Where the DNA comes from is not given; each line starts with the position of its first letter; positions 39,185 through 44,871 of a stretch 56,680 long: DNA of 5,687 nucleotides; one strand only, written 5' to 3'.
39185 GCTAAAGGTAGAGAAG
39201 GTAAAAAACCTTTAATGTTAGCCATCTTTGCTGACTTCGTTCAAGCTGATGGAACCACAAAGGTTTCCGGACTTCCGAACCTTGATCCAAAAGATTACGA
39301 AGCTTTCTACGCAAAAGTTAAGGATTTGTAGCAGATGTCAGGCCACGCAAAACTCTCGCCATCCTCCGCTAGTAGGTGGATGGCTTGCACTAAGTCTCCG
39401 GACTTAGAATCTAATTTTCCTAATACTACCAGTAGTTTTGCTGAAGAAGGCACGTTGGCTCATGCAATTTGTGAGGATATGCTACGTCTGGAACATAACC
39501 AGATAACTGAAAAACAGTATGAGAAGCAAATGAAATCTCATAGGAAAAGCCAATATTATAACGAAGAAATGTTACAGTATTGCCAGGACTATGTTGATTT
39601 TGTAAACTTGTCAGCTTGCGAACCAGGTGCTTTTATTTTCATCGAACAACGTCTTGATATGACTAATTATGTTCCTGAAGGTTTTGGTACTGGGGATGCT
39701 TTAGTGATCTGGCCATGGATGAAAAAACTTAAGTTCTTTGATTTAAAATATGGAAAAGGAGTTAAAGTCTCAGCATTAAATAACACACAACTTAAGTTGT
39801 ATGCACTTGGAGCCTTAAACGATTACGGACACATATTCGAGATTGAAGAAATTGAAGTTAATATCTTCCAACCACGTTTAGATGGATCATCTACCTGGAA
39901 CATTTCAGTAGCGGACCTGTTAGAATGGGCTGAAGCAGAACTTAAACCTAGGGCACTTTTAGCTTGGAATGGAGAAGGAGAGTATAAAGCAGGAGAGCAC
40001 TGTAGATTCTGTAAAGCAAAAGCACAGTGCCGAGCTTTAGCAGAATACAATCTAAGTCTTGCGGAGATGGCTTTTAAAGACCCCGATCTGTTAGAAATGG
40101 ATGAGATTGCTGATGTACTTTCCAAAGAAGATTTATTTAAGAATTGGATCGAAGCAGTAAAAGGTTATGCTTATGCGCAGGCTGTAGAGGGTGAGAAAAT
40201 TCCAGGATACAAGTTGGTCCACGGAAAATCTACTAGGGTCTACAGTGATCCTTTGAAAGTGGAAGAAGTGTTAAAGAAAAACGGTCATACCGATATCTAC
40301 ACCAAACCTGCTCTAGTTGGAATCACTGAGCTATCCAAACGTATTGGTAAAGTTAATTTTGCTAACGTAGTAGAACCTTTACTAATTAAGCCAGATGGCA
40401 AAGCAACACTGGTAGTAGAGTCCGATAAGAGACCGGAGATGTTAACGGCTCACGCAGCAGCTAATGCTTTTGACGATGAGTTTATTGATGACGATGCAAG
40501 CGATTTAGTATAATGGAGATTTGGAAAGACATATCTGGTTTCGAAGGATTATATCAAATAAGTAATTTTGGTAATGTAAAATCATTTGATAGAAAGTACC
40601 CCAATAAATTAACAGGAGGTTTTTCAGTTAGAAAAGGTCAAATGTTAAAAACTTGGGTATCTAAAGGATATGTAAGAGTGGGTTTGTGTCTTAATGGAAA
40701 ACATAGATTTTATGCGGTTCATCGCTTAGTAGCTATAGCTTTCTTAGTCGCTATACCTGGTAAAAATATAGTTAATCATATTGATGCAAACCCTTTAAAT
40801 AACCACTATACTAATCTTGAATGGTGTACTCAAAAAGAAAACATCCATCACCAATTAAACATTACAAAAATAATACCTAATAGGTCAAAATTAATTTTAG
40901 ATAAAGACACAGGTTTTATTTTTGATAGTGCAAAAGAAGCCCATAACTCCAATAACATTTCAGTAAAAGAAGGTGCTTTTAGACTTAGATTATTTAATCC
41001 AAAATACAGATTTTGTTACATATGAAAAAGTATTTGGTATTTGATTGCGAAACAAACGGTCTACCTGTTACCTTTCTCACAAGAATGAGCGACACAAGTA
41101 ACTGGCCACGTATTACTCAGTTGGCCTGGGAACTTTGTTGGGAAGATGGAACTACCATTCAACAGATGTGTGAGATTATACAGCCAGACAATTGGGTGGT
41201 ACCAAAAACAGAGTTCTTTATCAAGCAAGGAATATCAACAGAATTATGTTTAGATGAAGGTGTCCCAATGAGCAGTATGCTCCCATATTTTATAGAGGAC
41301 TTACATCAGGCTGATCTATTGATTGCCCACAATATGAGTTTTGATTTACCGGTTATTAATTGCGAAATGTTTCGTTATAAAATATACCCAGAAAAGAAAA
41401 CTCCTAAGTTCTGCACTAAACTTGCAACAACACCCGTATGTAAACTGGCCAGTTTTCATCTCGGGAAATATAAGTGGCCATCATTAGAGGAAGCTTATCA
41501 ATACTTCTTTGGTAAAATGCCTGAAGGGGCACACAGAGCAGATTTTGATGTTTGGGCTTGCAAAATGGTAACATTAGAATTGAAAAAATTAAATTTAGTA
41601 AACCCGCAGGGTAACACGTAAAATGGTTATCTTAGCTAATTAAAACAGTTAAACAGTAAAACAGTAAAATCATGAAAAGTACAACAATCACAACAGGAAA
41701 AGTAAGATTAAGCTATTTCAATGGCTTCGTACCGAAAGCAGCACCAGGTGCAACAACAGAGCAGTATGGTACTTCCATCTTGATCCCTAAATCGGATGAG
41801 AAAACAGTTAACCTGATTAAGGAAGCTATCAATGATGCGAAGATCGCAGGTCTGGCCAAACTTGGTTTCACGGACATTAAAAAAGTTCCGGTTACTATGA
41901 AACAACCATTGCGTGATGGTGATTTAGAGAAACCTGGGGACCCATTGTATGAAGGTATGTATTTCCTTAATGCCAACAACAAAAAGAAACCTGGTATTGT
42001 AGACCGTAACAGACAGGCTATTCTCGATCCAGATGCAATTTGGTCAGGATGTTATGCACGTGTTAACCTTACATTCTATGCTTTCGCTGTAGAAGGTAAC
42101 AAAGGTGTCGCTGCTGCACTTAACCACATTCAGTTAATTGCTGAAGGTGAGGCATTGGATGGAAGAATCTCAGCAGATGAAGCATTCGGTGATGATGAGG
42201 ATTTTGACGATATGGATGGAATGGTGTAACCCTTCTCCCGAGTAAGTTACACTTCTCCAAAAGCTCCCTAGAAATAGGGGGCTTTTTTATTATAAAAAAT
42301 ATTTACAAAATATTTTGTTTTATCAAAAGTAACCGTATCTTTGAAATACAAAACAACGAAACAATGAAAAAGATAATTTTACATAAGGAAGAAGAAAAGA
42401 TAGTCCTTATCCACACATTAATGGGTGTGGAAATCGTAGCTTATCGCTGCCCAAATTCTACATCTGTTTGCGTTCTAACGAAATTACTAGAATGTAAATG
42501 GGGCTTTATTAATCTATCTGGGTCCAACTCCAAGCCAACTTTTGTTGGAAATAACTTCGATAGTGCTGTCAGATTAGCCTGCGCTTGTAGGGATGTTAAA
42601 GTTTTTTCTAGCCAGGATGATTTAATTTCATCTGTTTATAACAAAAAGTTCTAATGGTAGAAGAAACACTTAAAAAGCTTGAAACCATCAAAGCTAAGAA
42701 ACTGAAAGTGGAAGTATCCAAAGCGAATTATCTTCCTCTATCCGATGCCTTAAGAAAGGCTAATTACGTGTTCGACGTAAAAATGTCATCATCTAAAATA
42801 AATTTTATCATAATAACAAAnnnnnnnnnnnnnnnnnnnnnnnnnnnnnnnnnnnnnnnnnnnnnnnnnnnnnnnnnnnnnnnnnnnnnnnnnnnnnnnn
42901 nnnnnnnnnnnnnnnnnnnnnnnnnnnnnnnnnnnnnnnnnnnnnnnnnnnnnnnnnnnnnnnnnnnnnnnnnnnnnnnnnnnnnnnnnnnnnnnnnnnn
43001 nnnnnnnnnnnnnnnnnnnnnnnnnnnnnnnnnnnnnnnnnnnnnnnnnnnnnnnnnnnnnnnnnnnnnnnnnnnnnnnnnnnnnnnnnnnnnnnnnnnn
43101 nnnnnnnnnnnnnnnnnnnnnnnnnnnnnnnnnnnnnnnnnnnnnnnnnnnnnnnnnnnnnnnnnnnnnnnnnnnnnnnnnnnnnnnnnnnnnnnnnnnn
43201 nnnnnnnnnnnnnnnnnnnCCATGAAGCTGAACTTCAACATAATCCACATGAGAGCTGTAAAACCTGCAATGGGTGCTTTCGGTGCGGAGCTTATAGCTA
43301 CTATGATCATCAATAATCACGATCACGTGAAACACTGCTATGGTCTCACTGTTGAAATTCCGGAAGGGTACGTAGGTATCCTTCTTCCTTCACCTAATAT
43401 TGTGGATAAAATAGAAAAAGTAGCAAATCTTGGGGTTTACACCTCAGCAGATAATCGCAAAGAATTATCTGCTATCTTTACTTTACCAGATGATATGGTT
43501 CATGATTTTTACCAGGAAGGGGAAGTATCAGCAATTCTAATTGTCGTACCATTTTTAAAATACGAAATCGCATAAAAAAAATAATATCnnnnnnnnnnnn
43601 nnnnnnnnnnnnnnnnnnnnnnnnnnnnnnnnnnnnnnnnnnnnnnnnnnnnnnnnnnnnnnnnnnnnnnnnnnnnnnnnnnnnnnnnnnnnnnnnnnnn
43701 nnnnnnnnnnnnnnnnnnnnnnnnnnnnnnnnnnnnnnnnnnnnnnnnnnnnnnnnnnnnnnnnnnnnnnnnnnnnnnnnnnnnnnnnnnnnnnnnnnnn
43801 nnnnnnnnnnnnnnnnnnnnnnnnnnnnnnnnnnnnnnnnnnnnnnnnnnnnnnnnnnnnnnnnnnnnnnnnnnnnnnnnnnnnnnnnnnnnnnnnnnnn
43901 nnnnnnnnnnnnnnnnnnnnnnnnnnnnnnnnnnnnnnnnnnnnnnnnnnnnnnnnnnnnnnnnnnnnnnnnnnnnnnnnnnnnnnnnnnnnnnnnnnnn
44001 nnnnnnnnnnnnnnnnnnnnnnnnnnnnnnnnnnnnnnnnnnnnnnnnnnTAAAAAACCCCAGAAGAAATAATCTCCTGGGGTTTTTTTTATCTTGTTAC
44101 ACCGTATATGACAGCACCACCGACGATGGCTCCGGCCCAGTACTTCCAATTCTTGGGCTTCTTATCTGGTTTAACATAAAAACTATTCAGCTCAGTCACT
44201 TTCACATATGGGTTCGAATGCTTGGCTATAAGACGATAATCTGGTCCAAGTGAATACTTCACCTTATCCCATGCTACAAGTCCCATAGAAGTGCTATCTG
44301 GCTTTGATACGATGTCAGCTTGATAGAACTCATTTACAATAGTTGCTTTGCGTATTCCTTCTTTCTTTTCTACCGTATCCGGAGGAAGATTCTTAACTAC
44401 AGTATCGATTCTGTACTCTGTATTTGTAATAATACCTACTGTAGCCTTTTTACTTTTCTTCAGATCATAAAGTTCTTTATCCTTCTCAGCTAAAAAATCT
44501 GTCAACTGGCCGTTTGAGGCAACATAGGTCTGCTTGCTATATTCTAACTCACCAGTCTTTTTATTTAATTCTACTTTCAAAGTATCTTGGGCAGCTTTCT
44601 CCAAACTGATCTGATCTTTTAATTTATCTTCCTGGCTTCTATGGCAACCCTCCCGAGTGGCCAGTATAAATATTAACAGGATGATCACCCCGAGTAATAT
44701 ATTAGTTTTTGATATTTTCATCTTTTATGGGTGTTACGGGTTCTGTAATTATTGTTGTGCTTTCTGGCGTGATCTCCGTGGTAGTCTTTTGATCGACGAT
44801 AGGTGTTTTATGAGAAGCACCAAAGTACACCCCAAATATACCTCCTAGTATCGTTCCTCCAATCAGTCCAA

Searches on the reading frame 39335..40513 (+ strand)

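Call 23: search_protein_families(library=pfam, proteins=[window:39335-40513:+], max_evalue=0.001)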
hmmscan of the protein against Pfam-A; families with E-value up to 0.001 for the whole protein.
window:39335-40513:+ (392 aa): 2 families
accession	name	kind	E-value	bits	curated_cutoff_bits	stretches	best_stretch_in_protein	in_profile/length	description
PF10926.14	DUF2800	-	1.3e-133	446.2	21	1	4-367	1-368/368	Protein of unknown function (DUF2800)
PF12705.13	PDDEXK_1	-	0.00014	22.3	22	1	36-233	35-247/247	PD-(D/E)XK nuclease superfamily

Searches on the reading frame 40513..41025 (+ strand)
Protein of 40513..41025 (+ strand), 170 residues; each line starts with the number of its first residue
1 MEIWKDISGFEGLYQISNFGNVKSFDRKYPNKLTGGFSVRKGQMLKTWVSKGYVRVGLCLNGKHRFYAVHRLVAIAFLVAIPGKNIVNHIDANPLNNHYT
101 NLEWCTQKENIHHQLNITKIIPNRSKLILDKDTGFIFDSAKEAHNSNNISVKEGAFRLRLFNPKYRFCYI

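Call 42: search_protein_families(library=phrogs, proteins=[window:40513-41025:+], max_evalue=0.0001)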
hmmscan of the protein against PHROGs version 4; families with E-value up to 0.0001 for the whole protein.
window:40513-41025:+ (170 aa): 9 families
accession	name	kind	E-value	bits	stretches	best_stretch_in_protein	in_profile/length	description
phrog_59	-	DNA, RNA and nucleotide metabolism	1.5e-42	147.4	1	1-145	137-254/423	HNH endonuclease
phrog_1492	-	DNA, RNA and nucleotide metabolism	6.7e-31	108.8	1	1-114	44-159/414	HNH endonuclease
phrog_959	-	DNA, RNA and nucleotide metabolism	9.1e-30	104.2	1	1-125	5-117/138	HNH endonuclease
phrog_99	-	DNA, RNA and nucleotide metabolism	4.2e-13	50.7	1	41-114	138-205/383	HNH endonuclease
phrog_37683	-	unknown function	6.6e-09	36.3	1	50-116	144-210/279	-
phrog_826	-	DNA, RNA and nucleotide metabolism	1.3e-06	29.2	1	50-116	94-160/281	HNH endonuclease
phrog_15471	-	DNA, RNA and nucleotide metabolism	1.2e-05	26.3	1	45-123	10-81/183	HNH endonuclease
phrog_7545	-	DNA, RNA and nucleotide metabolism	2.7e-05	25.4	1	51-115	66-136/160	HNH endonuclease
phrog_4578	-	DNA, RNA and nucleotide metabolism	4.3e-05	24.4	1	75-112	20-57/130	HNH endonuclease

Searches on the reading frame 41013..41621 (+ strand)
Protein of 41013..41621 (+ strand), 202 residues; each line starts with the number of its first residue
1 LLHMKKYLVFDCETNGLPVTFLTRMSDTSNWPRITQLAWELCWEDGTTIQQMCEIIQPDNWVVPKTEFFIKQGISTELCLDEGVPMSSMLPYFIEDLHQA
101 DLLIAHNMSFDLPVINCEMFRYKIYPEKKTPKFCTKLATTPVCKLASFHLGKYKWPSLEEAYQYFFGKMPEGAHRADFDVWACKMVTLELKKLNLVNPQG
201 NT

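Call 42: search_protein_families(library=phrogs, proteins=[window:41013-41621:+], max_evalue=0.0001)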
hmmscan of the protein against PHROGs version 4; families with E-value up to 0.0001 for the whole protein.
window:41013-41621:+ (202 aa): 3 families
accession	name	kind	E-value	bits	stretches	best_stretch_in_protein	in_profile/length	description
phrog_192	-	DNA, RNA and nucleotide metabolism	3.6e-24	86.8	1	1-191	102-271/397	DNA polymerase exonuclease subunit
phrog_403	-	DNA, RNA and nucleotide metabolism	2.2e-09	37.6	1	4-128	64-170/321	DNA polymerase exonuclease subunit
phrog_17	-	DNA, RNA and nucleotide metabolism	1.6e-06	27.4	1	3-138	668-763/1445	DNA polymerase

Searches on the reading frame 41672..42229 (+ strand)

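Call 42: search_protein_families(library=phrogs, proteins=[window:41672-42229:+], max_evalue=0.0001)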
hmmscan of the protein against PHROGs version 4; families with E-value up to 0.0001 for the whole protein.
window:41672-42229:+ (185 aa): 1 family
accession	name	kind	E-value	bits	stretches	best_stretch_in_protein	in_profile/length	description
phrog_112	-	DNA, RNA and nucleotide metabolism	2.2e-56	192.5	1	1-180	17-199/265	Gp2.5-like ssDNA binding protein and ssDNA annealing protein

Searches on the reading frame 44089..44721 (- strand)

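Call 42: search_protein_families(library=phrogs, proteins=[window:44089-44721:-], max_evalue=0.0001)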
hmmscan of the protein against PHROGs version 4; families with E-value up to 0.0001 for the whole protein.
window:44089-44721:- (210 aa): 0 families

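Call 69: search_protein_families(library=pfam, proteins=[window:44089-44721:-], max_evalue=0.01)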
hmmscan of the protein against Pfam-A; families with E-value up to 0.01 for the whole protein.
window:44089-44721:- (210 aa): 2 families
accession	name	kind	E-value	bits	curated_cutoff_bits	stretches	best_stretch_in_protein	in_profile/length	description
PF05911.16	FPP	-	0.0024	16.7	40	1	28-106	66-144/871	Filament-like plant protein, long coiled-coil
PF21804.3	Transposase_29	-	0.003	16.3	27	1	48-142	421-513/562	Transposase protein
